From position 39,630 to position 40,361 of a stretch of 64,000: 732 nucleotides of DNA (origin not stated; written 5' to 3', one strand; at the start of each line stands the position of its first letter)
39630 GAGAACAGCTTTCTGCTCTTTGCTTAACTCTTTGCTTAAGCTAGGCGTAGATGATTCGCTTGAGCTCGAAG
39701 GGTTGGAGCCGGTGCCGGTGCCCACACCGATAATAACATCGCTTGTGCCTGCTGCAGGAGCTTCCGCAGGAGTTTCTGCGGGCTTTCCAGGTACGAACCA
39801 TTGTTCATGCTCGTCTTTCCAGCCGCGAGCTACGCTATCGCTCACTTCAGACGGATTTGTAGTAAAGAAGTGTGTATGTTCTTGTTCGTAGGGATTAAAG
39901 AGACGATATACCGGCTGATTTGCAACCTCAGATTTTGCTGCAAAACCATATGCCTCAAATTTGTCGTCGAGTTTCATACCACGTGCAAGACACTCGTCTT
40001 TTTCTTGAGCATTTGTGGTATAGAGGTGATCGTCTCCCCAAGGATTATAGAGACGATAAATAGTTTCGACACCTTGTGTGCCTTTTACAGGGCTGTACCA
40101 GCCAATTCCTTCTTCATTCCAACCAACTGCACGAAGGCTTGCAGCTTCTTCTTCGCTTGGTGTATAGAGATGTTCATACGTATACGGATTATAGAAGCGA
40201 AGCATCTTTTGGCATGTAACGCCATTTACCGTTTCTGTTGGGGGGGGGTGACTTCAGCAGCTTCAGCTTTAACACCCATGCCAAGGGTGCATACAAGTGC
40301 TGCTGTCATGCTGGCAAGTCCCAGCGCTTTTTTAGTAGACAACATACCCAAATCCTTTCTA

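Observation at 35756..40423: Convergent pair of surface-protein genes sharing a YRLYNP-type repeat module, each with a 5' poly-G tract; one is currently split from its signal peptide (G9) - likely phase variation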

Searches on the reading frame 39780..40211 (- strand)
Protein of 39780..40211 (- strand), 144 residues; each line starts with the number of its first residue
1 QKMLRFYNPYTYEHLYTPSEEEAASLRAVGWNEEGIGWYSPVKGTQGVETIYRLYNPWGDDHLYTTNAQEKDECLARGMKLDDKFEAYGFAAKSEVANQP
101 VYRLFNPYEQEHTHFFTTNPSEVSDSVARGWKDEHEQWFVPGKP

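Call 61: search_solved_structures(query=window:39780-40211:-, max_evalue=1)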
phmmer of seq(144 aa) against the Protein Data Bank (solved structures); distinct sequences matched with E-value up to 1: 0.
